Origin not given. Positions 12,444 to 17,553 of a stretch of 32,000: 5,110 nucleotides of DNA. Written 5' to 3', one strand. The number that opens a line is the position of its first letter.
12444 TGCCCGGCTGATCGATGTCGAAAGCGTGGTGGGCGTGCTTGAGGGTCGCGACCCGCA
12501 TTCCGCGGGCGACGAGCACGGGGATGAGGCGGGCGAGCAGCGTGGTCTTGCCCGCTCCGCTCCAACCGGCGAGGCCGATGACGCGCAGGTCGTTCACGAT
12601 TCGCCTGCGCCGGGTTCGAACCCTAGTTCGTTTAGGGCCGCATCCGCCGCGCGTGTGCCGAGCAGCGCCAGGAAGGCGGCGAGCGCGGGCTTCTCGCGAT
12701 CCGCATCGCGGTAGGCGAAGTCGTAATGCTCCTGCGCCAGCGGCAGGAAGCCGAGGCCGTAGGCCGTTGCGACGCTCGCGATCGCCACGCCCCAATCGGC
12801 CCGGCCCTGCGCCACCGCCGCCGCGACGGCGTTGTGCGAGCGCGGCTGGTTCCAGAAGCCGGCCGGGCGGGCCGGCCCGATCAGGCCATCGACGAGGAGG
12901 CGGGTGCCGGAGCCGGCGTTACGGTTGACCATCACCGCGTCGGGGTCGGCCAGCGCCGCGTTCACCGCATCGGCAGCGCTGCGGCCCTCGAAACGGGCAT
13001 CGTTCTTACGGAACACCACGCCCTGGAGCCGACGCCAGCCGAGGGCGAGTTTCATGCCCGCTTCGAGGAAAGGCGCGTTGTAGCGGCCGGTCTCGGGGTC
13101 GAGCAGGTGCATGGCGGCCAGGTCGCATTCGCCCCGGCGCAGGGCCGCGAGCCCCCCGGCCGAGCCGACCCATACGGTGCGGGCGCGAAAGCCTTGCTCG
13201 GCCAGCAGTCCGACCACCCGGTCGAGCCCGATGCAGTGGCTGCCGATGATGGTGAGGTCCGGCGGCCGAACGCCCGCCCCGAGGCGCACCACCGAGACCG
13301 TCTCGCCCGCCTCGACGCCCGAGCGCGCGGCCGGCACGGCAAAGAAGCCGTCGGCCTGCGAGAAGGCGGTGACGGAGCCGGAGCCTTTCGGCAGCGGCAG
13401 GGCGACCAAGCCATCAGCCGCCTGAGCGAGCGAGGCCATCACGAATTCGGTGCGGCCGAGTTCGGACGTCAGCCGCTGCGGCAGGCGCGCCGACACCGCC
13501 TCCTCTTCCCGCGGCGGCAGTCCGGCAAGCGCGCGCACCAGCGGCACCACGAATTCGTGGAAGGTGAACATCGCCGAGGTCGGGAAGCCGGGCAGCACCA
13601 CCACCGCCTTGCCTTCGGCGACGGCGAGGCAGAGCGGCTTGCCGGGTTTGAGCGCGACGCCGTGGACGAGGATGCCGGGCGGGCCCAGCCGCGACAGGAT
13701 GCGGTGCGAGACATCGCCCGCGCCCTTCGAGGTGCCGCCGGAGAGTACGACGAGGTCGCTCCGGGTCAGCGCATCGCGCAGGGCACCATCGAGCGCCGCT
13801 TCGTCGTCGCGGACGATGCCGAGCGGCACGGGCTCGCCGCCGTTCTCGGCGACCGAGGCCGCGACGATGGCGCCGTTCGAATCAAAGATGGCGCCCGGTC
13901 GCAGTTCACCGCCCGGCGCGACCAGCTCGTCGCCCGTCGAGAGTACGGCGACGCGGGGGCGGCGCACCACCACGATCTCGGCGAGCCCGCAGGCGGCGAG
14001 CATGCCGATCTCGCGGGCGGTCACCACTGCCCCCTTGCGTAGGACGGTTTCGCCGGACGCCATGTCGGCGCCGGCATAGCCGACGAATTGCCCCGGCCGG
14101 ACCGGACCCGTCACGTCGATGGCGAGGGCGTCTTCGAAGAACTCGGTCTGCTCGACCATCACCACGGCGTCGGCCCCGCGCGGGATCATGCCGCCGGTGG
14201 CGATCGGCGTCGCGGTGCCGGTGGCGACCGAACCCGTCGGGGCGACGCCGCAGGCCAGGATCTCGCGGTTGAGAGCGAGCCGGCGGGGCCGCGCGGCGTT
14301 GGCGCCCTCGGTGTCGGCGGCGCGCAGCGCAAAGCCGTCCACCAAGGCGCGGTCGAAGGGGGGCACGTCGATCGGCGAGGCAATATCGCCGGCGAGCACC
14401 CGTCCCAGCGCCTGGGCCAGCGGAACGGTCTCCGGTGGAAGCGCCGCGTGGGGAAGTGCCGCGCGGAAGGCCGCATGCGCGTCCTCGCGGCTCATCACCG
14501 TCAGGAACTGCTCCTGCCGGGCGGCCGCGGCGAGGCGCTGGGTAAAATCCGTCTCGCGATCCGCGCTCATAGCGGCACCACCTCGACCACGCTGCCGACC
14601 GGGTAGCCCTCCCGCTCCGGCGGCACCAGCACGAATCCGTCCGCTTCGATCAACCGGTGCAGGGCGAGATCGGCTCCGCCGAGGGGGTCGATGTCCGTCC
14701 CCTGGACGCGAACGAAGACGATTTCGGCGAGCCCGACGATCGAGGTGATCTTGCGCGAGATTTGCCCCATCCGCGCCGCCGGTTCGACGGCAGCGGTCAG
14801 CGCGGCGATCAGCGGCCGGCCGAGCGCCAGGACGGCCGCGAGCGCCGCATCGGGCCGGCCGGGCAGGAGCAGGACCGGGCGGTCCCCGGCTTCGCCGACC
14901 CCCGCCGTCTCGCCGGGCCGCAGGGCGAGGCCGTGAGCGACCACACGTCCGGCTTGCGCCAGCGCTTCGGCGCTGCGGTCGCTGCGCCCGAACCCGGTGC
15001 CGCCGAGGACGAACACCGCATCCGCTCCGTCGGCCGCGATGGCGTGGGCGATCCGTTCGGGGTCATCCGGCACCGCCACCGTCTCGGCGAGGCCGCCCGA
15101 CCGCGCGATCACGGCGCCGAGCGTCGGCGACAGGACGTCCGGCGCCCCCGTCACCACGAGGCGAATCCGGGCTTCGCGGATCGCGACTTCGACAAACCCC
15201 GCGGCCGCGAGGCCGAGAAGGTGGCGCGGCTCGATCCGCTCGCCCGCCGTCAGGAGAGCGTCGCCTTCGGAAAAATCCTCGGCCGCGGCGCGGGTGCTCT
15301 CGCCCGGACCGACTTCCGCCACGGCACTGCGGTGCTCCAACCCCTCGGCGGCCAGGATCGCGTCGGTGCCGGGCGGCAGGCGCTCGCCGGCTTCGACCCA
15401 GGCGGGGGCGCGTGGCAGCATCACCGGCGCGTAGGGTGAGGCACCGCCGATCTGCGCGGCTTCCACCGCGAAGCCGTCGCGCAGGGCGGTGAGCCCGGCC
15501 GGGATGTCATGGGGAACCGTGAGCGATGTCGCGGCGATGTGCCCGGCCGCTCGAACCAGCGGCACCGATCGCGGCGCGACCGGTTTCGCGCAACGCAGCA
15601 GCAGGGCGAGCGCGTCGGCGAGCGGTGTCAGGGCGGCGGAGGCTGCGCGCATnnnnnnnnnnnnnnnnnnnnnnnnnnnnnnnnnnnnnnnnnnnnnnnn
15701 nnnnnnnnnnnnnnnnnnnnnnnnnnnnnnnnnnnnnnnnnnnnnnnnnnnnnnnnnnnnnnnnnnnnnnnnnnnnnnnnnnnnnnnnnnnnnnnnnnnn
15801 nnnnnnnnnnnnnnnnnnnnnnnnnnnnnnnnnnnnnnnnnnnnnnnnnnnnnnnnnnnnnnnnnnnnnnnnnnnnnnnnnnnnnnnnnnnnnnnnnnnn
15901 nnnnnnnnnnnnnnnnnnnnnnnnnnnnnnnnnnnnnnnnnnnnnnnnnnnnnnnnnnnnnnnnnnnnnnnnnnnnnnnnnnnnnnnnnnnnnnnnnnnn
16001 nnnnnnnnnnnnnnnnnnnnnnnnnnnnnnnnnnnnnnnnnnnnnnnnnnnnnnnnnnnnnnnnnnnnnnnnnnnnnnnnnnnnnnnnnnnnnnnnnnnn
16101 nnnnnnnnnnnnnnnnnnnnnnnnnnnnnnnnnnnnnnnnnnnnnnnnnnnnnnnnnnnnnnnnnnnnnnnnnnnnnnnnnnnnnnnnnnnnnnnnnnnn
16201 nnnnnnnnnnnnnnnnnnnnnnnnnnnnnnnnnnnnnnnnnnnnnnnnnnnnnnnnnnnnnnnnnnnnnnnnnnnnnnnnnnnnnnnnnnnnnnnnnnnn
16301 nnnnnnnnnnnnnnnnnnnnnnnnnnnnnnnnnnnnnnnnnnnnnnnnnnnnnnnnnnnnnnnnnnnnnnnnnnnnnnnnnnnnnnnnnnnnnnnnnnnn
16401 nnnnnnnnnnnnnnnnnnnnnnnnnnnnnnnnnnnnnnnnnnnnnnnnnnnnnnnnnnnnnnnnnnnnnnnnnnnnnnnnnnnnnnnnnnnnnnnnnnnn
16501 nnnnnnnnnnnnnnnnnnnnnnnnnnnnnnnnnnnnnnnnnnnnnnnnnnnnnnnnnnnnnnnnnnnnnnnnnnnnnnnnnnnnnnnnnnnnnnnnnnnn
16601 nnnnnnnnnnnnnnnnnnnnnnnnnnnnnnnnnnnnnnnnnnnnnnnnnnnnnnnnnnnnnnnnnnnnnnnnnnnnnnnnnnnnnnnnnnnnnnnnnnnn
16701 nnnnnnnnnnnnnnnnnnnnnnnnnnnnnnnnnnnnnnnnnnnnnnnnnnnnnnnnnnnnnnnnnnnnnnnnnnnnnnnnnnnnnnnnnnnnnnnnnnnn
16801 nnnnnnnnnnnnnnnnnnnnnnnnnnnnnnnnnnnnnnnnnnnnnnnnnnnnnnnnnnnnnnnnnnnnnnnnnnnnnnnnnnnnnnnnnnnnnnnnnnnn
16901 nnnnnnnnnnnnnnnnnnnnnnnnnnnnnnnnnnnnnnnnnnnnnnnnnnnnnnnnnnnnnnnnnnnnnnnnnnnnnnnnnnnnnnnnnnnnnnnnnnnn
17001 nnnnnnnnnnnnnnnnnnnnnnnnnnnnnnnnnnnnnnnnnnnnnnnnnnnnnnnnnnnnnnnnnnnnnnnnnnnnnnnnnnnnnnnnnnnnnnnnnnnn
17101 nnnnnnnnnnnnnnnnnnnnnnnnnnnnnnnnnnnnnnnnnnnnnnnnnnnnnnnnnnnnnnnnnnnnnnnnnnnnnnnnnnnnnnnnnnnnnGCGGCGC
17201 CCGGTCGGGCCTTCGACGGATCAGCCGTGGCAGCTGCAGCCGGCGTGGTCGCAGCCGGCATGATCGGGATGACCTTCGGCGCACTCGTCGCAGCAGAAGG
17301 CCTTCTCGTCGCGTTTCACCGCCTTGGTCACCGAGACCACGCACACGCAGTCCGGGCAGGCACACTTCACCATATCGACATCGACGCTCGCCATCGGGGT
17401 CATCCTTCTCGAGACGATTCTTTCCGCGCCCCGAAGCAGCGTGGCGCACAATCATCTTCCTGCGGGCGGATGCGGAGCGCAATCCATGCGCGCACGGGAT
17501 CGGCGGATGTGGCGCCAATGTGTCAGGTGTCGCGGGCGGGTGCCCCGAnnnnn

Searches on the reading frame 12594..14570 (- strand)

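Call 8: search_protein_families(library=pfam, proteins=[window:12594-14570:-], max_evalue=0.001)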
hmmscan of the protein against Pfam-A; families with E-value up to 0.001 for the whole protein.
window:12594-14570:- (658 aa): 4 families
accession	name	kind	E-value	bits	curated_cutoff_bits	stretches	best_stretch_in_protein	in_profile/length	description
PF12727.12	PBP_like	-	6.7e-45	153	27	1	458-637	6-192/193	PBP superfamily domain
PF03453.22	MoeA_N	-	5.1e-42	143.7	30.8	1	29-195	4-160/160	MoeA N-terminal region (domain I and II)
PF00994.29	MoCF_biosynth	-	7.4e-30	104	26.6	1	208-346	1-143/144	Probable molybdopterin binding domain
PF03454.20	MoeA_C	-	2.4e-15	56.9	22.1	1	361-428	2-70/72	MoeA C-terminal region (domain IV)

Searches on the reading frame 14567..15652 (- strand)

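Call 8: search_protein_families(library=pfam, proteins=[window:14567-15652:-], max_evalue=0.001)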
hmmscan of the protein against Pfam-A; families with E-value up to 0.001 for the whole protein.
window:14567-15652:- (361 aa): 3 families
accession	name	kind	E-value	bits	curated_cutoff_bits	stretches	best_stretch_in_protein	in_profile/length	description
PF03453.22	MoeA_N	-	9.4e-22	77.8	30.8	1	10-152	2-160/160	MoeA N-terminal region (domain I and II)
PF00994.29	MoCF_biosynth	-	2.1e-17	63.6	26.6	1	171-283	15-143/144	Probable molybdopterin binding domain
PF03454.20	MoeA_C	-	1.2e-05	25.8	22.1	1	330-361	41-72/72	MoeA C-terminal region (domain IV)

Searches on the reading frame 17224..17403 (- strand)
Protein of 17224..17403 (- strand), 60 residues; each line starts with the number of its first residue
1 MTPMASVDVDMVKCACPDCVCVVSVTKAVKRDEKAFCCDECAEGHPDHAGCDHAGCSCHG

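Call 49: search_protein_families(library=pfam, proteins=[window:17224-17403:-], max_evalue=0.1)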
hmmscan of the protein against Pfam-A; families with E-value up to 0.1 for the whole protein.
seq(60 aa): 1 family
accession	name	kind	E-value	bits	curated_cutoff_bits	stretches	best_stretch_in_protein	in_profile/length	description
PF02069.22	Metallothio_Pro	-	2.9e-19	69.4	33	1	9-58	2-51/51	Prokaryotic metallothionein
